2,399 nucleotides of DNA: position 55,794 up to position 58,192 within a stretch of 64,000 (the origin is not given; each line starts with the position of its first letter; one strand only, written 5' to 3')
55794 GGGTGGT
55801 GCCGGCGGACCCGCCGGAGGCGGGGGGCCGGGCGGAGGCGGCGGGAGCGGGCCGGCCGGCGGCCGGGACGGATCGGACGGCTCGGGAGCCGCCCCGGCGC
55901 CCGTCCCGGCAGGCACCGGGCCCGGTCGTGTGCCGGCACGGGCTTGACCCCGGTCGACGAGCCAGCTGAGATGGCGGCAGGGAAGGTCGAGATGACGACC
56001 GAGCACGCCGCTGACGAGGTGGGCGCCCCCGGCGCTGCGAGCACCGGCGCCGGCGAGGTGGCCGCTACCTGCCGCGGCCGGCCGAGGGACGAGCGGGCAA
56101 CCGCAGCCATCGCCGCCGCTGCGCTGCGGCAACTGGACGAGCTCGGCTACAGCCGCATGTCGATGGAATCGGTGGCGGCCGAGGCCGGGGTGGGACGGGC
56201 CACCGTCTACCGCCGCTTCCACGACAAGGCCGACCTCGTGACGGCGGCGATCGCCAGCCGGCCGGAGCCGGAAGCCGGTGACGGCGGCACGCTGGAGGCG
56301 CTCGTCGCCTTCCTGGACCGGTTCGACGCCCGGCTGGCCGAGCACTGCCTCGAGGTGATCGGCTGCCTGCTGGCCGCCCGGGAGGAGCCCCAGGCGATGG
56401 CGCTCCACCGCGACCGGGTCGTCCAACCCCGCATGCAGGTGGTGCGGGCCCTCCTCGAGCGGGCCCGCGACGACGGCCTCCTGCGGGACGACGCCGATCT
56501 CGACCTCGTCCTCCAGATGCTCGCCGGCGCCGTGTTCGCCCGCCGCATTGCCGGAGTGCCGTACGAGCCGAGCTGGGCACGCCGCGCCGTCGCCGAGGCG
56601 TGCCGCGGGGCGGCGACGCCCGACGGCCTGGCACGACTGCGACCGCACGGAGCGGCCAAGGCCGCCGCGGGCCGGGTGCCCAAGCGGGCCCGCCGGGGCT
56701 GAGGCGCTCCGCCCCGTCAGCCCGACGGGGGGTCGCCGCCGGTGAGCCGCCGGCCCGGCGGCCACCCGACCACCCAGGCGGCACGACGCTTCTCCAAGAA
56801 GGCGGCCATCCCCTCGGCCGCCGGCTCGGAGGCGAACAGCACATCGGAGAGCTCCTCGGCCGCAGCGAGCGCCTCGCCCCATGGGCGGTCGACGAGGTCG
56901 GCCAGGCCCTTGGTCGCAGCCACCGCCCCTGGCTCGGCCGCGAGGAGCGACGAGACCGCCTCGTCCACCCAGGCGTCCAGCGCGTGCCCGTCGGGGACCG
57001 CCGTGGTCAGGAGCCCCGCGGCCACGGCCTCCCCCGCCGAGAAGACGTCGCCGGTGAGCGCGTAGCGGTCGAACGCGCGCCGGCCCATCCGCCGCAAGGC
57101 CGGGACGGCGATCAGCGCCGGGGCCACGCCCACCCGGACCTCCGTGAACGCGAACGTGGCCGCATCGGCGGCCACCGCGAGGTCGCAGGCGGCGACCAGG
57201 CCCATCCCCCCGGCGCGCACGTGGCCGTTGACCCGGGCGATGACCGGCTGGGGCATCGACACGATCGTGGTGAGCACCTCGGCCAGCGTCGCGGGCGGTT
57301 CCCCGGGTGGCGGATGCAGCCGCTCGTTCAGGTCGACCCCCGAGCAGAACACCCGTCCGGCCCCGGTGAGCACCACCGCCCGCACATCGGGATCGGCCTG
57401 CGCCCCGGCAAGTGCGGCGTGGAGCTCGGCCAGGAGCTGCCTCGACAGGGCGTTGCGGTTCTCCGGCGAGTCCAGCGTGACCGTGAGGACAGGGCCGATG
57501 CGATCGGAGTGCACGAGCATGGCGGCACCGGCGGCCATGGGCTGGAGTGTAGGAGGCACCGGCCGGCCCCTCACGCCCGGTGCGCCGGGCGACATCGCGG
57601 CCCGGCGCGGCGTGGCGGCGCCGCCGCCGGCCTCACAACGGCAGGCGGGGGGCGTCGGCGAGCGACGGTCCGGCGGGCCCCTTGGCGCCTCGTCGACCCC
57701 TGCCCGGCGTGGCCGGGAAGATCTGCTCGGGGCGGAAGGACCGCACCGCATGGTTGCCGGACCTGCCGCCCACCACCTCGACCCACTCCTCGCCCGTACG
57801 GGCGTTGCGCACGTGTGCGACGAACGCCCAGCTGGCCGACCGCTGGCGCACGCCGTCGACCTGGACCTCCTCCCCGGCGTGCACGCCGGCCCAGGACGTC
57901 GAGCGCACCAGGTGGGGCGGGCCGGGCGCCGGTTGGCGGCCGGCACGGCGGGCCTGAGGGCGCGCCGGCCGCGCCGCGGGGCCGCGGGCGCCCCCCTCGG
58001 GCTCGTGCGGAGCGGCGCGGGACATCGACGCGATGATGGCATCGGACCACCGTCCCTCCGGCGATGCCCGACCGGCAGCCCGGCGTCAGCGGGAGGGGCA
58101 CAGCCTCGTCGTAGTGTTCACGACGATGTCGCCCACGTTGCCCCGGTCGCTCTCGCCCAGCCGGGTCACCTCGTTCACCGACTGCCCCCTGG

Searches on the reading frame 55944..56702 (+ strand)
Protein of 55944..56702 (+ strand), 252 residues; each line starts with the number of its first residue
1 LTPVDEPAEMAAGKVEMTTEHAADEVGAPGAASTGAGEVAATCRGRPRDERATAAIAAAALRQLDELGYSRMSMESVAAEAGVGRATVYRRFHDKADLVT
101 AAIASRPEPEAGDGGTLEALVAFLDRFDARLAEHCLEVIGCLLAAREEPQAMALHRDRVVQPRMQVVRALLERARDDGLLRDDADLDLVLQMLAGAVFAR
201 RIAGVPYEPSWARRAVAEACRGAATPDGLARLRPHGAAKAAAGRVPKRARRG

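Call 8: search_protein_families(library=pfam, proteins=[window:55944-56702:+], max_evalue=0.001)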
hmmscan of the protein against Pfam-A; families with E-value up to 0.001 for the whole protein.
window:55944-56702:+ (252 aa): 3 families
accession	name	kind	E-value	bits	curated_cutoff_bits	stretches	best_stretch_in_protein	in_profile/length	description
PF16859.10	TetR_C_11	-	9.6e-13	48.9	32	1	116-218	6-112/113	Tetracyclin repressor-like, C-terminal domain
PF00440.29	TetR_N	-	3.6e-12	46.3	24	1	56-101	1-46/47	Bacterial regulatory proteins, tetR family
PF21597.2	TetR_C_43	-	0.00019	22.1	27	1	118-221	4-101/105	Transcriptional regulator SbtR-like, C-terminal domain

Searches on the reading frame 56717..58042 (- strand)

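Call 8: search_protein_families(library=pfam, proteins=[window:56717-58042:-], max_evalue=0.001)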
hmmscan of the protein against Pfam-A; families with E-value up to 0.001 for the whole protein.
window:56717-58042:- (441 aa): 2 families
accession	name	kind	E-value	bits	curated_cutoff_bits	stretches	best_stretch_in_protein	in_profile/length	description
PF00378.25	ECH_1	-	3.9e-49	167.7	27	1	185-423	6-248/251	Enoyl-CoA hydratase/isomerase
PF16113.10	ECH_2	-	1.5e-26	94.2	27.2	1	187-361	3-186/335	Enoyl-CoA hydratase/isomerase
